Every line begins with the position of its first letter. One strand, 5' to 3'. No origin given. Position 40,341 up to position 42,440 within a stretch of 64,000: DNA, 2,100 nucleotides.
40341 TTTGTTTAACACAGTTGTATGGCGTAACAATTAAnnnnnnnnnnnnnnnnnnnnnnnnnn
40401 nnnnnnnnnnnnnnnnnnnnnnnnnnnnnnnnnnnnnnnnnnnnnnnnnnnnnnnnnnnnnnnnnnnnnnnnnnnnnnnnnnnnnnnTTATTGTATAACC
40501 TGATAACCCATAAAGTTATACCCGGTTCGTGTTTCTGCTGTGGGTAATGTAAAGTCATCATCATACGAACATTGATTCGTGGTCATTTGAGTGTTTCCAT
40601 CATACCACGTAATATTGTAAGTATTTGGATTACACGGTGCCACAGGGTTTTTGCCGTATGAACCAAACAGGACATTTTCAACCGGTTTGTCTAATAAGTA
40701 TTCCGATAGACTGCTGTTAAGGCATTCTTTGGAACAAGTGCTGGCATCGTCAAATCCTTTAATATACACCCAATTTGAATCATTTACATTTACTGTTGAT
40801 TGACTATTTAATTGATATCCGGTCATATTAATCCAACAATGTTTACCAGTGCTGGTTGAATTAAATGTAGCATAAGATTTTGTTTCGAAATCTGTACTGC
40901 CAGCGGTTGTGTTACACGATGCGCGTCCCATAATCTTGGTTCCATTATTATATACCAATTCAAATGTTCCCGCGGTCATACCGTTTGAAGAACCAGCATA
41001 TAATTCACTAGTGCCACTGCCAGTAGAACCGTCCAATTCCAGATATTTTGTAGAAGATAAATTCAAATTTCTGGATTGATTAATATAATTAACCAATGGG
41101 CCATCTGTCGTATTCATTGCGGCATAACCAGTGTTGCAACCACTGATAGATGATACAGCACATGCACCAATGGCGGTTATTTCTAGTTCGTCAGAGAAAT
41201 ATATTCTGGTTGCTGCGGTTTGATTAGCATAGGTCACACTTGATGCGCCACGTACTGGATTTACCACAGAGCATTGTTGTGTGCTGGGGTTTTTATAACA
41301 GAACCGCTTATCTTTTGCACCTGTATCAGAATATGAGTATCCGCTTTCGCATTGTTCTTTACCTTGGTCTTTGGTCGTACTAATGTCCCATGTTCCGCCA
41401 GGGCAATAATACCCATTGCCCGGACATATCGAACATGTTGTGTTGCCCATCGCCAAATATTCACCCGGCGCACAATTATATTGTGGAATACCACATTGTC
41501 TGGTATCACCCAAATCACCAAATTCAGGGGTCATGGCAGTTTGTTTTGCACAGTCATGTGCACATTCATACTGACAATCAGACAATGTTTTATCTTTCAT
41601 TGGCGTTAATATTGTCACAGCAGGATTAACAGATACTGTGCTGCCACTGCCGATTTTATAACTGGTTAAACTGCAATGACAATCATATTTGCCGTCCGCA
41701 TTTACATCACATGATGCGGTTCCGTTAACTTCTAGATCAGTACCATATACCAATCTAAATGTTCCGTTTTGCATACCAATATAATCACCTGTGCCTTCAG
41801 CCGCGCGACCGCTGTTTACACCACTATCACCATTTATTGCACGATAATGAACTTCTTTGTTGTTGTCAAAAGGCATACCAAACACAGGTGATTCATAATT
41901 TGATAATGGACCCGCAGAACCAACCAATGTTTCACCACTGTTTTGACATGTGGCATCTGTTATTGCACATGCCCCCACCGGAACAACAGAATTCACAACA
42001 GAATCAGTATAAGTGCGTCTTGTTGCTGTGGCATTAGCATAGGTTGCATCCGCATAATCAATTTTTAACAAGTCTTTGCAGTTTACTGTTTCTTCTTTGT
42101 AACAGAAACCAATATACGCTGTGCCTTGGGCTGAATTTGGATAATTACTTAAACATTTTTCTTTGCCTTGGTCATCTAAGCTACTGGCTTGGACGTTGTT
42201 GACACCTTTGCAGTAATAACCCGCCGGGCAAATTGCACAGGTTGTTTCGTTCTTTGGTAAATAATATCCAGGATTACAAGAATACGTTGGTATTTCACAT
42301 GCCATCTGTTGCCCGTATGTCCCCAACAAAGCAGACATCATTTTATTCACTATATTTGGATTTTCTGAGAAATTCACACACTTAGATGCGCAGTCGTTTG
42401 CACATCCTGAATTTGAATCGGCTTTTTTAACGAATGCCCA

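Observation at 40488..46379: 1978-aa giant protein built from two alternating subtypes of eukaryote-like Cys-rich modules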

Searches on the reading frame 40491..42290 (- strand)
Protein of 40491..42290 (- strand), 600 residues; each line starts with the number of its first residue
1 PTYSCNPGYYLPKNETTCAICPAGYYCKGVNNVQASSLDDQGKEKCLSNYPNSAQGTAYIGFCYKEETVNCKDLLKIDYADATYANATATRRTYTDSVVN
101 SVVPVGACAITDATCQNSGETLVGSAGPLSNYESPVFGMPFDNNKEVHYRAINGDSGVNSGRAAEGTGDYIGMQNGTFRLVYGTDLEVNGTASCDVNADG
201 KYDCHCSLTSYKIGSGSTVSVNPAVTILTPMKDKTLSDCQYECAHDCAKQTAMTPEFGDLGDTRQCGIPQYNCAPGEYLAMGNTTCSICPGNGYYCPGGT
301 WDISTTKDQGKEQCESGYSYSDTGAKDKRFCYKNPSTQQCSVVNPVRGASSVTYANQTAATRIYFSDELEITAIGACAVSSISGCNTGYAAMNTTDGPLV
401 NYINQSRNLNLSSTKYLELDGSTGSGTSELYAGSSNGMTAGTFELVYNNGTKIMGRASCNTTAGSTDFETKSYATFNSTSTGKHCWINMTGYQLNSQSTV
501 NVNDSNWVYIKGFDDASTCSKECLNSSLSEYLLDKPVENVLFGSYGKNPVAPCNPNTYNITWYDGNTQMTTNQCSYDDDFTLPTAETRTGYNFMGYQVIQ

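Call 62: predict_structure(alignment_id=A4)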
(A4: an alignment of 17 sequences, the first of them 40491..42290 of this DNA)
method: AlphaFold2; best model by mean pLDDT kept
length: 600 residues; sequences in the alignment: 17
mean_pLDDT: 79.0   pTM: 0.51
mean pLDDT of the five models: 79.0, 77.0, 76.8, 72.0, 71.4
residues with pLDDT >= 90: 161; 70-90: 294; 50-70: 97; < 50: 48
segments of 3 or more residues with pLDDT < 50: 530-534, 557-564, 567-600
pLDDT, mean of each block of 10 residues (from residue 1): 90 93 93 88 93 92 93 90 93 84 89 86 88 88 90 90 76 93 90 89 91 92 77 85 92 89 85 88 90 89 86 91 84 83 66 75 73 67 66 62 58 80 71 80 81 84 76 71 82 83 78 72 67 53 65 53 45 44 42 38
secondary structure, 60 per line:
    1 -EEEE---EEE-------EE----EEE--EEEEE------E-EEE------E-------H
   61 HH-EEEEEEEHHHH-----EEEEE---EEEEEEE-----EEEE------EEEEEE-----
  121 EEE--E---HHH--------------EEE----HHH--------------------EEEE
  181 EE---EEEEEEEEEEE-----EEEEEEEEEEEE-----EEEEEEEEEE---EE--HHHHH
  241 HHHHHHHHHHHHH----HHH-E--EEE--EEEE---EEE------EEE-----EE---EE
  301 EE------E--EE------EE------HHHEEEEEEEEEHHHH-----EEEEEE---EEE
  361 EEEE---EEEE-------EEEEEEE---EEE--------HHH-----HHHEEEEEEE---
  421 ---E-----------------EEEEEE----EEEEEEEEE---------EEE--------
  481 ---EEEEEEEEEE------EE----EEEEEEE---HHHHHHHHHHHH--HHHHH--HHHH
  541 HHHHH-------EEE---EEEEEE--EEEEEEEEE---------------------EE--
elements in order: E2-5 E9-11 E25-27 E30-34 E43-45 E64-70 H71-74 E80-84 E88-94 E100-103 E110-115 E121-123 E147-149 E177-182 E186-196 E202-213 E219-228 H236-253 E265-267 E270-273 E277-279 E286-288 E299-302 E331-339 H340-343 E349-354 E358-364 E368-371 E379-385 E389-391 E411-417 E442-447 E452-460 E470-472 E484-493 E506-512 H516-527 H530-534 H537-545 E553-555 E559-564 E567-575
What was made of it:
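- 40491..40643 (-): C-terminal unit (aa 1913-1963) resembling one Listeria-Bacteroides (Flg_new) repeat, .......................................; 100% identical between alleles. Model confidence there is below 50 (call 62).
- The B module scores about 90 with the same element order (call 62). The inter-module arrangement is uncertain (pTM 0.51, call 62), so a rod shape is not shown.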

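Call 66: fold_search(model_id=the predicted structure, library=pdb)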
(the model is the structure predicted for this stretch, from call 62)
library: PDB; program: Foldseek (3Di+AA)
matches with E <= 10: 436; with E <= 0.001: 0
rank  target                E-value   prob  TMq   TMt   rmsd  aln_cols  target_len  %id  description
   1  6zqd_UU               9.3e-03  0.06  0.08  0.07  25.1       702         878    9  Cryo-EM structure of the 90S pre-ribosome from Saccharomyces cerevisiae, state Post-A1 (released 2020-09-23)
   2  8z9m_B                1.0e-02  0.08  0.09  0.06  25.2       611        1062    8  Cryo-EM structure of dimeric WDR11-FAM91A1 complex (released 2024-08-14)
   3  8asv_B                1.0e-02  0.06  0.07  0.06  35.2       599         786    6  Cryo-EM structure of yeast Elongator complex (released 2022-12-07)
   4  8tnp_A                1.3e-02  0.08  0.08  0.07  26.9       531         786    8  Cryo-EM structure of DDB1dB:CRBN:Pomalidomide:SD40 (released 2024-03-13)
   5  5wlc_LT               1.3e-02  0.05  0.08  0.07  27.4       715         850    9  The complete structure of the small subunit processome (released 2017-09-27)
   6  6xk9_B                1.5e-02  0.04  0.07  0.05  31.7       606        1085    8  Cereblon in complex with DDB1, CC-90009, and GSPT1 (released 2020-12-02)
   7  9q2d_C                1.9e-02  0.09  0.09  0.07  26.1       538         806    7  Cryo-EM structure of ternary complex Ikaros-ZF2:CC-885:CRBN:DDB1 (molecular glue degrader) (released 2025-10-01)
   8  8z9m_D                2.3e-02  0.06  0.08  0.05  25.2       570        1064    9  Cryo-EM structure of dimeric WDR11-FAM91A1 complex (released 2024-08-14)
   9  6bn8_A                3.3e-02  0.06  0.08  0.06  26.0       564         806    9  Crystal structure of DDB1-CRBN-BRD4(BD1) complex bound to dBET55 PROTAC. (released 2018-06-06)
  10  6zqa_UU               3.3e-02  0.03  0.07  0.05  26.4       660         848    9  Cryo-EM structure of the 90S pre-ribosome from Saccharomyces cerevisiae, state A (Poly-Ala) (released 2020-09-23)
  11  9hpi_A                3.5e-02  0.07  0.08  0.07  27.2       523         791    8  Cryo-EM structure of DDB1dB-CRBN-MRT-0031619, conformation 1 (released 2025-12-03)
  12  9g33_UU               3.6e-02  0.05  0.09  0.08  24.9       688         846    9  Stalled 90S - Utp23-Krr1-deltaC3 (released 2025-06-18)
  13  9n6v_LT               3.6e-02  0.04  0.08  0.06  26.5       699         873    9  SSU processome maturation and disassembly, State A (released 2025-11-05)
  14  9n6z_LT               3.8e-02  0.03  0.08  0.06  24.7       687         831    9  SSU processome maturation and disassembly, State D (released 2025-11-05)
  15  8roy_B                4.5e-02  0.07  0.08  0.07  28.0       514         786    7  Structure of the human DDB1-DDA1-DCAF15 E3 ubiquitin ligase bound to compound furan 24 (released 2024-04-03)
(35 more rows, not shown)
